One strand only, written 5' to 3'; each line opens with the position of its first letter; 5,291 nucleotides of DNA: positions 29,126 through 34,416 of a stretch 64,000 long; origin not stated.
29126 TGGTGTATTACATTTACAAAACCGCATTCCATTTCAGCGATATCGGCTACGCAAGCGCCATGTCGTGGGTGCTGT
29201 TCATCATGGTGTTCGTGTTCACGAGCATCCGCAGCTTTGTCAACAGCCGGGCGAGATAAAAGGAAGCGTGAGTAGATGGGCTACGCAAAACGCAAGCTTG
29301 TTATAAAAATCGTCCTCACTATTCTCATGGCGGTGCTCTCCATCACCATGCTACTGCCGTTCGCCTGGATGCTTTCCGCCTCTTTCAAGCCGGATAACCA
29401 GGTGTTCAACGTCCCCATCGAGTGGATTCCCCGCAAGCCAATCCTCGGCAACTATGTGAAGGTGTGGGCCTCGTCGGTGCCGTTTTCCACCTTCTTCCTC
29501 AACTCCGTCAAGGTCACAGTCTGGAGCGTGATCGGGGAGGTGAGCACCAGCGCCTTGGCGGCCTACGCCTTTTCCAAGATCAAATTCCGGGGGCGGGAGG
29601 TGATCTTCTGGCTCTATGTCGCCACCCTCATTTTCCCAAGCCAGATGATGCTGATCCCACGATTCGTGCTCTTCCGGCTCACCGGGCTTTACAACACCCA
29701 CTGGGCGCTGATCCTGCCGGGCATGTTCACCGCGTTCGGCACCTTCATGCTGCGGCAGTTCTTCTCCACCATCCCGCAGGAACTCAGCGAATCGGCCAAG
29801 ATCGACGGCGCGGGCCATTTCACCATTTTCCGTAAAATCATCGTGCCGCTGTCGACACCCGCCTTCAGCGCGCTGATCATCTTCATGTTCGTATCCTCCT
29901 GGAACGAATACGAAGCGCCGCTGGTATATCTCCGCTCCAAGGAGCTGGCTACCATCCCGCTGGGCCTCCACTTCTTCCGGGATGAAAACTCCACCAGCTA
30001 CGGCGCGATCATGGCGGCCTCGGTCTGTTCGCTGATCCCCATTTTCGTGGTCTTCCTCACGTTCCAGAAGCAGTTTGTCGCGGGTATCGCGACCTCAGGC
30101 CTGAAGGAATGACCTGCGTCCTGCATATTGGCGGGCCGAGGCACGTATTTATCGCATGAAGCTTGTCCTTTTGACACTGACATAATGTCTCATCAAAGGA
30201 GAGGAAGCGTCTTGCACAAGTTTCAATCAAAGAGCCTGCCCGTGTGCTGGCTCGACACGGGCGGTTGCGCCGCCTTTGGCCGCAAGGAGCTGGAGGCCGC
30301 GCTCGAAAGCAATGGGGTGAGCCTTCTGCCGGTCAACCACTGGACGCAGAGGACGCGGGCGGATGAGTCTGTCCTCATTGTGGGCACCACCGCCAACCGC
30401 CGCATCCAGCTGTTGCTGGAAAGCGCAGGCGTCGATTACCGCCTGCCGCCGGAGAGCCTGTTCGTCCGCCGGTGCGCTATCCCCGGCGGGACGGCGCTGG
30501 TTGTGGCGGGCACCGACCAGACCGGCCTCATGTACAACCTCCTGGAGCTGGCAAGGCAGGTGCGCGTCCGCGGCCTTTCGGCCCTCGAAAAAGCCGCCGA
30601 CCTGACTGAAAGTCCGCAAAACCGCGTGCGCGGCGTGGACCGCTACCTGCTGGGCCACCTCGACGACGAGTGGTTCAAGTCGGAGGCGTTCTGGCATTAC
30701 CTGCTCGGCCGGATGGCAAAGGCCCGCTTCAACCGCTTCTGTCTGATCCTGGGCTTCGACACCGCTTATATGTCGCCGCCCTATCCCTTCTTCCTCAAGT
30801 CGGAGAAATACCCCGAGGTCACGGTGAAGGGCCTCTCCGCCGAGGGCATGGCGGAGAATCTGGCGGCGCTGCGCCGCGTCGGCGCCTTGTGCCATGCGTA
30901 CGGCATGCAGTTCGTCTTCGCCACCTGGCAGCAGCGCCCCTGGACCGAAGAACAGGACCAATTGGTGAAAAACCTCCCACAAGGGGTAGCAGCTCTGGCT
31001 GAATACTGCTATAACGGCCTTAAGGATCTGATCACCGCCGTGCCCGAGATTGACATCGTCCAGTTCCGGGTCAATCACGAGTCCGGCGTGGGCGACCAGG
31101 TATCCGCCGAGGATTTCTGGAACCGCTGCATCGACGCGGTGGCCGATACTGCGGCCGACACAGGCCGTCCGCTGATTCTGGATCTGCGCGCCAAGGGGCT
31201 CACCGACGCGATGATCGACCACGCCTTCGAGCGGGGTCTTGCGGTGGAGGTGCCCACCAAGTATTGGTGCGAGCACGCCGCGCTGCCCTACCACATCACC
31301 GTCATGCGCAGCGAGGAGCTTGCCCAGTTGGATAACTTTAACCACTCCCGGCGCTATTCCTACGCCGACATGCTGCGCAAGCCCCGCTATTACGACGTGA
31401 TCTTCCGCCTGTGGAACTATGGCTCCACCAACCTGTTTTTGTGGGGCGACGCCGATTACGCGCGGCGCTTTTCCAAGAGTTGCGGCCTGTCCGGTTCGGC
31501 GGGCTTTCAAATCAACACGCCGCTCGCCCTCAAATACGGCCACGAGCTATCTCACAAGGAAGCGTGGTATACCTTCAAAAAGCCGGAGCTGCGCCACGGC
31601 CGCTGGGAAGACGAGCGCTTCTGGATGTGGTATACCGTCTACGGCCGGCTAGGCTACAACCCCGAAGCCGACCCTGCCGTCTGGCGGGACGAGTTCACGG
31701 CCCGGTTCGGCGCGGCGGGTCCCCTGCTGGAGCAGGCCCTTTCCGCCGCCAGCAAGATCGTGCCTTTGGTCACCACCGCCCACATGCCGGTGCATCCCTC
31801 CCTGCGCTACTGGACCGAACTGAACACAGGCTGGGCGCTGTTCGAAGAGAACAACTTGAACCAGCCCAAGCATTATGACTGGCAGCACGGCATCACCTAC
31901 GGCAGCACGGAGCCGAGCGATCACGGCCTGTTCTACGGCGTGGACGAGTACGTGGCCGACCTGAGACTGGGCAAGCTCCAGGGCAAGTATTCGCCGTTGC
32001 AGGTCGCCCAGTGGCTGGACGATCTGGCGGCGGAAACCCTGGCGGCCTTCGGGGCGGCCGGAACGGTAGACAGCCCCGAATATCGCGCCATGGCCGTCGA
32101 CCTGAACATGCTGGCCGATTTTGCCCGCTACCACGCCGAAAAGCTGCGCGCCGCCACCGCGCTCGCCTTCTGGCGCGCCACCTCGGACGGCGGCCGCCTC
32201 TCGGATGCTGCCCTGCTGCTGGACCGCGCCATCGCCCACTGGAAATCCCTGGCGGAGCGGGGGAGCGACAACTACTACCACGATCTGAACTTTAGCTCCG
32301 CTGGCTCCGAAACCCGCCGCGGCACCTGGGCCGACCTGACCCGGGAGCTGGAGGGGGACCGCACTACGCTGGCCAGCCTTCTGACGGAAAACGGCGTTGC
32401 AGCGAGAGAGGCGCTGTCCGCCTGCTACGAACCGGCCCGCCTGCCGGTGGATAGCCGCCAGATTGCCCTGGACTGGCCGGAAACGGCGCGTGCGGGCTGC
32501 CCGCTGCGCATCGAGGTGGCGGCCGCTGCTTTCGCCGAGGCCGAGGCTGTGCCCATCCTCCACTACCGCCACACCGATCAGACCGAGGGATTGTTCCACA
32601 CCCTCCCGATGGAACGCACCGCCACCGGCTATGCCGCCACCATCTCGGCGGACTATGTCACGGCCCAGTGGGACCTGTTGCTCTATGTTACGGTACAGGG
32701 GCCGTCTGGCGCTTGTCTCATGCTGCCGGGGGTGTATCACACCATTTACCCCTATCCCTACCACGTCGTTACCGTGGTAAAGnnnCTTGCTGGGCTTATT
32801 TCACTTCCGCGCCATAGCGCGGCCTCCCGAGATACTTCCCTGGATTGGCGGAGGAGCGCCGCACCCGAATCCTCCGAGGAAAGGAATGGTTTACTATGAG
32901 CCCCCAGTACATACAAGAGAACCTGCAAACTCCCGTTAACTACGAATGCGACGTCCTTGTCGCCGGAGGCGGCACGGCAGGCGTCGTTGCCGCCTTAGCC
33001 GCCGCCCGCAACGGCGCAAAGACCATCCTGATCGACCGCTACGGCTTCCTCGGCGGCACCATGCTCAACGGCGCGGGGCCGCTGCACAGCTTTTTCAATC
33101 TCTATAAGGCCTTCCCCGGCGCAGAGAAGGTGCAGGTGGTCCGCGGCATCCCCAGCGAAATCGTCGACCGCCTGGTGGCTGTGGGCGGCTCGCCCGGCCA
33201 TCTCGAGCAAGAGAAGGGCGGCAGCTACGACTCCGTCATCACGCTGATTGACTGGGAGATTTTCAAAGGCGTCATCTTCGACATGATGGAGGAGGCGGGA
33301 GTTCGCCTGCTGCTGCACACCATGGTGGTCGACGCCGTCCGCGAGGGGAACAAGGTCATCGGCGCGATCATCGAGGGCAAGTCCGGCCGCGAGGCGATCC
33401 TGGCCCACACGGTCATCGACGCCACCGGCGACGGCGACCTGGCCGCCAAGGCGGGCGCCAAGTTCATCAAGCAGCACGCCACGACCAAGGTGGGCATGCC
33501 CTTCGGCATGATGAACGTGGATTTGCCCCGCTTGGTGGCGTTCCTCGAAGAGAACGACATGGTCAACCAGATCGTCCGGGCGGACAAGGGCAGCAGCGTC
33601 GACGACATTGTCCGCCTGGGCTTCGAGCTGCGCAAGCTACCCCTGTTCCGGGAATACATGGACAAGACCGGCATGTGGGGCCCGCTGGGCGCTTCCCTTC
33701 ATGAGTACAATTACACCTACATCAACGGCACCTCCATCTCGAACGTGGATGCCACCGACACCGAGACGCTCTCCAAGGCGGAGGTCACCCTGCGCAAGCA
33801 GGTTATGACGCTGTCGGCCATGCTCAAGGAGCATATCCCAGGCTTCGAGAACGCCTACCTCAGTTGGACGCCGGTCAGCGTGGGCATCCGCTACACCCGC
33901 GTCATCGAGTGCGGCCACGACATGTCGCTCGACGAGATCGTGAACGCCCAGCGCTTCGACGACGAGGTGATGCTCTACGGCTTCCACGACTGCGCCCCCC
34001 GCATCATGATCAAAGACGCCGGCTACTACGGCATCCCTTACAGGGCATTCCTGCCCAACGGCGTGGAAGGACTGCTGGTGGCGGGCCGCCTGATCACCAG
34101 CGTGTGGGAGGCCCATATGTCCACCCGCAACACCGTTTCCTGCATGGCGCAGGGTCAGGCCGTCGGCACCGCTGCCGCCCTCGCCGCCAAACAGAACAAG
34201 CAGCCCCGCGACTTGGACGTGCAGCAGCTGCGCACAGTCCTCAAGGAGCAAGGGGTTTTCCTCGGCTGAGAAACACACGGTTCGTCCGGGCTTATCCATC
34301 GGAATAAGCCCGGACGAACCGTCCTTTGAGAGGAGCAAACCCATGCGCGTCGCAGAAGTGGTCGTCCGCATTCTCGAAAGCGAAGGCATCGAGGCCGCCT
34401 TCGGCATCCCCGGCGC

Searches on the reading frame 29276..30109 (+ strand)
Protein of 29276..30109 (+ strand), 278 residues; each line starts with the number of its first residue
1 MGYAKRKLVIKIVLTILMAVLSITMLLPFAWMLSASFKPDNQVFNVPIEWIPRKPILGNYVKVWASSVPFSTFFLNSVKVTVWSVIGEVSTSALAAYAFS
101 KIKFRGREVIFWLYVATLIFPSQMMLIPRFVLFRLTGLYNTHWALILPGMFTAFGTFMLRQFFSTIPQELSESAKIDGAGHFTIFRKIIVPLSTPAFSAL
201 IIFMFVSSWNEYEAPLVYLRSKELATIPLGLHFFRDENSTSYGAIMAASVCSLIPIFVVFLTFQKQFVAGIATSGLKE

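Call 7: search_protein_families(library=pfam, proteins=[window:29276-30109:+])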
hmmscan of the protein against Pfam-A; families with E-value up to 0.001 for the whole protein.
window:29276-30109:+ (278 aa): 1 family
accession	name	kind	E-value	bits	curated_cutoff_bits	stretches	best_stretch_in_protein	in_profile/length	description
PF00528.27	BPD_transp_1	-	5.7e-19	69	26.4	1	93-269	6-180/184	Binding-protein-dependent transport system inner membrane component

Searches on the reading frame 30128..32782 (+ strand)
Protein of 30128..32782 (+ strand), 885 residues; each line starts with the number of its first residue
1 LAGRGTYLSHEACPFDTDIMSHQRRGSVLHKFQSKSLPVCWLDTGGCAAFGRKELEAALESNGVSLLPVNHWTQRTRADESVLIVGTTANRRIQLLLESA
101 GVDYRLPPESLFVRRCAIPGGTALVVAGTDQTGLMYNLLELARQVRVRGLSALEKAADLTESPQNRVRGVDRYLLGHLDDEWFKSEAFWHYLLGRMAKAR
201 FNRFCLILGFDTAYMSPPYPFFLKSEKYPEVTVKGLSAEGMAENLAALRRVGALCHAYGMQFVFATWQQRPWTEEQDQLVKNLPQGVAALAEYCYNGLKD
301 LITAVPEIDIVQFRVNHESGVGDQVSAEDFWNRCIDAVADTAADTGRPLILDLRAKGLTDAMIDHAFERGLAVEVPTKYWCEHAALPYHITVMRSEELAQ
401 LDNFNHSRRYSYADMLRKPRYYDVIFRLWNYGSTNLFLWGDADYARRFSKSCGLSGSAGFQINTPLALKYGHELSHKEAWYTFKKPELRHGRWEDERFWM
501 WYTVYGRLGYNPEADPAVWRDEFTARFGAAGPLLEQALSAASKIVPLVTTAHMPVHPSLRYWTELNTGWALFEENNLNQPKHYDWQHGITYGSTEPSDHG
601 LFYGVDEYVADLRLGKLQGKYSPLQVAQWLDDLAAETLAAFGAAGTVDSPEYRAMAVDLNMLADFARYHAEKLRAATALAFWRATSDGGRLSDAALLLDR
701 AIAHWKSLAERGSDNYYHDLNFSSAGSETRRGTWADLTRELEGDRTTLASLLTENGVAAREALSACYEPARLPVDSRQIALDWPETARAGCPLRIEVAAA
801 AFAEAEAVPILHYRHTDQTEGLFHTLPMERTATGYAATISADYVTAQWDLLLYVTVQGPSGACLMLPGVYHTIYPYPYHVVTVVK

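Call 7: search_protein_families(library=pfam, proteins=[window:30128-32782:+])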
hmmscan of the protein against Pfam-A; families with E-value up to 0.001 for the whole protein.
window:30128-32782:+ (885 aa): 0 families

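Call 8: search_protein_families(library=ncbifam, proteins=[window:30128-32782:+], max_evalue=0.00001)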
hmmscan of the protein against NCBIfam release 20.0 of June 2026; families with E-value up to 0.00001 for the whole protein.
window:30128-32782:+ (885 aa): 1 family
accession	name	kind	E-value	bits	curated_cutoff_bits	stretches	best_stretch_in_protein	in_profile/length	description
NF049878.1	AlphGalctur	equivalog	3.7e-13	48.4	1300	1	493-718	450-674/901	alpha-d-galacturonidase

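Call 67: search_solved_structures(query=window:30128-32782:+, max_evalue=0.01)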
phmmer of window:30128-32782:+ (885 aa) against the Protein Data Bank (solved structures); distinct sequences matched with E-value up to 0.01: 0.

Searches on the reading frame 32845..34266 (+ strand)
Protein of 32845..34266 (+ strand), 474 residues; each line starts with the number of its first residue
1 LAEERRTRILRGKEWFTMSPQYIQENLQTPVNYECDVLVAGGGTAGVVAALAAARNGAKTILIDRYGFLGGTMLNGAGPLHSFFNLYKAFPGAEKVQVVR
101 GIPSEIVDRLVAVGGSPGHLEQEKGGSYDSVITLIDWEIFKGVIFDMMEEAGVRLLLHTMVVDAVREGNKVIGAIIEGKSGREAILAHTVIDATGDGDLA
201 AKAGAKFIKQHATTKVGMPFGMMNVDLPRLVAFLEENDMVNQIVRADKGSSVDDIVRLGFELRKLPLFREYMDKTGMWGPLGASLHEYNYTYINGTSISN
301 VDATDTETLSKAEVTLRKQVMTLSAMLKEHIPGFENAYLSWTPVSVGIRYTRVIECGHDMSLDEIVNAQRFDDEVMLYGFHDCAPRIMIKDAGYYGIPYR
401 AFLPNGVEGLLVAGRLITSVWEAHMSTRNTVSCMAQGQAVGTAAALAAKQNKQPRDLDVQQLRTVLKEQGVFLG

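Call 7: search_protein_families(library=pfam, proteins=[window:32845-34266:+])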
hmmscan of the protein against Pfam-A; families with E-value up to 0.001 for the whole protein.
window:32845-34266:+ (474 aa): 8 families
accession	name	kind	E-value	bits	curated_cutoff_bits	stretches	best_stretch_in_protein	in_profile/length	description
PF12831.13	FAD_oxidored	-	2e-86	291.3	27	1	36-466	1-416/416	FAD dependent oxidoreductase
PF00890.30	FAD_binding_2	-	2.4e-10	40.6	20.4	1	36-73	1-38/414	FAD binding domain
PF07992.20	Pyr_redox_2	-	1.5e-08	34.8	26.1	1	36-95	2-57/291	Pyridine nucleotide-disulphide oxidoreductase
PF01266.30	DAO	-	2.9e-07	30.8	27.9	1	36-87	1-51/353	FAD dependent oxidoreductase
PF01134.28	GIDA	-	7.9e-06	25.6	22.1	1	36-196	1-150/391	Glucose inhibited division protein A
PF01494.25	FAD_binding_3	-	2e-05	24.4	22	1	34-252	1-213/349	FAD binding domain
PF03486.20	HI0933_like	-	0.00018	21.5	50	0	36-70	2-36/244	HI0933-like protein Rossmann domain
PF01946.23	Thi4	-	0.00018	21.2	26.2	0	33-76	15-60/235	Thi4 family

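Call 8: search_protein_families(library=ncbifam, proteins=[window:32845-34266:+], max_evalue=0.00001)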
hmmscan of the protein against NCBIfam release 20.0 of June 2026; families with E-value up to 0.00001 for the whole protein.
window:32845-34266:+ (474 aa): 18 families
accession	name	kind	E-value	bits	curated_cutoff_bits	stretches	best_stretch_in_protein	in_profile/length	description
TIGR02032.1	GG-red-SF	subfamily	3e-12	46.8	158.8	1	36-211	2-161/297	geranylgeranyl reductase family protein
TIGR01372.1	soxA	subfamily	9.1e-10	37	1164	1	31-75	165-209/996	sarcosine oxidase subunit alpha family protein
NF004789.0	PRK06134.1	subfamily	1.2e-09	37.3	747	1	28-75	6-53/581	FAD-dependent oxidoreductase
NF009477.0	PRK12843.1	equivalog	2.3e-09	36.2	758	1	28-78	10-60/578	FAD-dependent oxidoreductase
NF003725.0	PRK05329.2-4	equivalog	4.1e-09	35.9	345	0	32-67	6-41/429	glycerol-3-phosphate dehydrogenase subunit GlpB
NF005511.0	PRK07121.1-4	equivalog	1.5e-08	33.6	466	1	20-76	6-62/553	FAD-binding protein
NF010374.0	PRK13800.1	equivalog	6e-08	31.4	1196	1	27-65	6-44/898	fumarate reductase/succinate dehydrogenase flavoprotein subunit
NF041160.1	DGGPL_Thplmales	equivalog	2e-07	30.3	780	1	35-226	4-191/396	digeranylgeranylglycerophospholipid reductase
NF005882.1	PRK07843.1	equivalog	2.5e-07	29.5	788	0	35-73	2-40/547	3-oxosteroid 1-dehydrogenase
TIGR01350.1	lipoamide_DH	equivalog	7.9e-07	28.1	408.8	1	35-75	2-41/461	dihydrolipoyl dehydrogenase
NF009476.0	PRK12839.1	equivalog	1e-06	27.2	940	0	31-75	5-49/572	FAD-dependent oxidoreductase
NF041080.1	DGGGPL_reductase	equivalog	1.5e-06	27.3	580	0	135-198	92-157/447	digeranylgeranylglycerophospholipid reductase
NF005510.0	PRK07121.1-3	subfamily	2e-06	26.8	481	1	32-73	20-61/492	FAD-binding protein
NF053677.1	Desat2ChcC2Cyan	equivalog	2.1e-06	26.4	900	1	35-77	1-43/558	4-oxocyclohex-2-ene-1-carboxylate 5-dehydrogenase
NF007542.0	PRK10157.1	subfamily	2.9e-06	26.2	610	1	36-205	7-172/428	FAD-dependent oxidoreductase FixC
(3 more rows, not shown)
